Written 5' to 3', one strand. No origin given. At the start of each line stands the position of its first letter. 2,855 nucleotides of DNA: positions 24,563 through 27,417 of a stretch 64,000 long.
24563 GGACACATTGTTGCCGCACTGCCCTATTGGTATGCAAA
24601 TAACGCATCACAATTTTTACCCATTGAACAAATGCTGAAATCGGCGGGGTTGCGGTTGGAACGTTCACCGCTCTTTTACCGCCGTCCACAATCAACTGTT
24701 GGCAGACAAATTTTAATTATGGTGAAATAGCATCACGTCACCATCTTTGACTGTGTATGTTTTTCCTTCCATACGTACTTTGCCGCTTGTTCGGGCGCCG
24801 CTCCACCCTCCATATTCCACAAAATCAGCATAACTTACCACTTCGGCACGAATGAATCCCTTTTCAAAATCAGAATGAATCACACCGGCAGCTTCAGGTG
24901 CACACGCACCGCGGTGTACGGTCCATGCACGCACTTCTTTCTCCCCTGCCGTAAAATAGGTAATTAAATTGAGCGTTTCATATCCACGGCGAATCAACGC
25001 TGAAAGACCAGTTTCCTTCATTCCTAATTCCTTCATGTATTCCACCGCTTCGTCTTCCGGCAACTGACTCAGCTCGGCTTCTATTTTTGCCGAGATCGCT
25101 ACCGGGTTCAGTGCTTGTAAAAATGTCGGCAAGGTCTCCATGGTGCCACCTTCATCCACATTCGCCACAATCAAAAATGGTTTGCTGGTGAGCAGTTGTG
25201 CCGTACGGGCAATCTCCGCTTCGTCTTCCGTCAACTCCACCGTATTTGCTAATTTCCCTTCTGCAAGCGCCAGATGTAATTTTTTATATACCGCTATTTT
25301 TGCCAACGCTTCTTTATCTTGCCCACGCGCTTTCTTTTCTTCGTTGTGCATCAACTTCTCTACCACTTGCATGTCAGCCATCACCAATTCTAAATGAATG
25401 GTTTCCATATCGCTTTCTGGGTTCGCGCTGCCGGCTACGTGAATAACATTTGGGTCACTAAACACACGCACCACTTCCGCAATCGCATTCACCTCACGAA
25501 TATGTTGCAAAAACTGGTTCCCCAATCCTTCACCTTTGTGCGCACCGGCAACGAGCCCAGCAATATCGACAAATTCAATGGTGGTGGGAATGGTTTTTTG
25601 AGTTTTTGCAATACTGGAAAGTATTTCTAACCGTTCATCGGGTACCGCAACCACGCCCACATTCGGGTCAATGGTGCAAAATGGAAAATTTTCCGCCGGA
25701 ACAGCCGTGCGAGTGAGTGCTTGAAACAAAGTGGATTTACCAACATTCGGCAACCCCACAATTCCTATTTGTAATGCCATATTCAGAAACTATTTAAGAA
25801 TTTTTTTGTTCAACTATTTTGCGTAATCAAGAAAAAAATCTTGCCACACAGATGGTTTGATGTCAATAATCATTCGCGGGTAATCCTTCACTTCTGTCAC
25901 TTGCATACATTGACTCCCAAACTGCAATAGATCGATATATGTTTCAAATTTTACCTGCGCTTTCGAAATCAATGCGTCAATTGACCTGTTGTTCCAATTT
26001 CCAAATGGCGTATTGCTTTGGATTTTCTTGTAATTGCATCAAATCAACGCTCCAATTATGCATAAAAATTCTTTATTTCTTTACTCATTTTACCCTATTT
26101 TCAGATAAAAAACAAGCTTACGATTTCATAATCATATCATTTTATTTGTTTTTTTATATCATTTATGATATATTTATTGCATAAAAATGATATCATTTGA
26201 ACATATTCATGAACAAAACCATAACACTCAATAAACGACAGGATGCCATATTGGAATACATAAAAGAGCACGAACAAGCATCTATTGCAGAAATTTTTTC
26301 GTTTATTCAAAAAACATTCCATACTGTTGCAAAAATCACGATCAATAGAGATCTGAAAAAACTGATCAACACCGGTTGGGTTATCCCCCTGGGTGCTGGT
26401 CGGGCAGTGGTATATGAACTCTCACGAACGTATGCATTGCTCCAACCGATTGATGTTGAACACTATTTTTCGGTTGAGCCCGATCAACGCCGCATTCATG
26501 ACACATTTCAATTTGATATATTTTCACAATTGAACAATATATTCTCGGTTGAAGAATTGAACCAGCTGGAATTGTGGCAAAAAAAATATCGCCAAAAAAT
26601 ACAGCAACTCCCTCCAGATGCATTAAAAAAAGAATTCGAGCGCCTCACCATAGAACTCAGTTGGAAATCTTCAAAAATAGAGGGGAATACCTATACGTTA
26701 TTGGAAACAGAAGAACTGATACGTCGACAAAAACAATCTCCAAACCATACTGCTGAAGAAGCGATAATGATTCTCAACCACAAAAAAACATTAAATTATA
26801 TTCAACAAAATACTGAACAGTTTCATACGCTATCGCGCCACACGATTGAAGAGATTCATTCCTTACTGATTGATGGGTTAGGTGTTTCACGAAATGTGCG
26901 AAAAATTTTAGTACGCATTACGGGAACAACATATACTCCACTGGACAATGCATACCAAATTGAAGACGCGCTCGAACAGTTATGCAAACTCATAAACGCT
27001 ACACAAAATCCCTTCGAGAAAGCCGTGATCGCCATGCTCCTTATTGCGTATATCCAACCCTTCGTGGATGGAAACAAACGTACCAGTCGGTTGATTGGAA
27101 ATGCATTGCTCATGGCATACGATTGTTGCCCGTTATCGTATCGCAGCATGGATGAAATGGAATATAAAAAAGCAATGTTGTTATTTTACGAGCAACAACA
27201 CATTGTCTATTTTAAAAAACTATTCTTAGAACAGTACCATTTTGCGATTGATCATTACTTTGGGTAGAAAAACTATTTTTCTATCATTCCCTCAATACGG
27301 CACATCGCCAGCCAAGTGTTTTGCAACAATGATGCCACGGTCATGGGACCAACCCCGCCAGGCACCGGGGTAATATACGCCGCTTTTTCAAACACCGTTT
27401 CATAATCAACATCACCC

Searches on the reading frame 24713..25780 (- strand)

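Call 48: search_protein_families(library=pfam, proteins=[window:24713-25780:-], max_evalue=0.00001)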
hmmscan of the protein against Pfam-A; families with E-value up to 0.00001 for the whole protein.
window:24713-25780:- (355 aa): 3 families
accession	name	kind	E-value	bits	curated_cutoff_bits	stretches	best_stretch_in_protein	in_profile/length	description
PF06071.19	YchF-GTPase_C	-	4.9e-38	129.6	27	1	272-355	1-84/84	Protein of unknown function (DUF933)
PF01926.29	MMR_HSR1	-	3.6e-20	72.6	21.9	1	4-107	1-85/113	50S ribosome-binding GTPase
PF02421.24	FeoB_N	-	2.6e-07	30.7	27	1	4-53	2-51/156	Ferrous iron transport protein B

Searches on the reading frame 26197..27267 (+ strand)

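Call 48: search_protein_families(library=pfam, proteins=[window:26197-27267:+], max_evalue=0.00001)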
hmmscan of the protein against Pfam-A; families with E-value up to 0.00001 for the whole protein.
window:26197-27267:+ (356 aa): 1 family
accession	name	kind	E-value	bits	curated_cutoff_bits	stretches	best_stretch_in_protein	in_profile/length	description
PF02661.23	Fic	-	1.4e-16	61.5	24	1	212-305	2-93/93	Fic/DOC family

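Call 59: search_protein_families(library=padloc, proteins=[window:26197-27267:+], max_evalue=0.001)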
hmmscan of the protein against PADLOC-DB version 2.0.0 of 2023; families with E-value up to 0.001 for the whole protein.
window:26197-27267:+ (356 aa): 9 families
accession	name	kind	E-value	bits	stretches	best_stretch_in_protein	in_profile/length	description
PDLC03963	SoFic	-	3.4e-21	74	1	150-308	56-215/361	-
PDLC04840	PDC-S04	-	8.6e-16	56.3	1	148-342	9-207/227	-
PDLC04837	PDC-S04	-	9e-14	49.3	1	145-341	20-218/234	-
PDLC04836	PDC-S04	-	3.2e-12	44.1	1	147-345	22-225/244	-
PDLC04839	PDC-S04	-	6.9e-06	23.9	1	277-327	131-183/205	-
PDLC04966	PDC-S24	-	0.00016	18.7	0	254-307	282-338/497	-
PDLC02235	AbiEi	-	0.00044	17.9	1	14-77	4-64/240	AbiEi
PDLC04841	PDC-S04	-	0.00048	17.9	1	210-330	138-253/292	-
PDLC04838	PDC-S04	-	0.00063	17.6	0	257-343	113-198/209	-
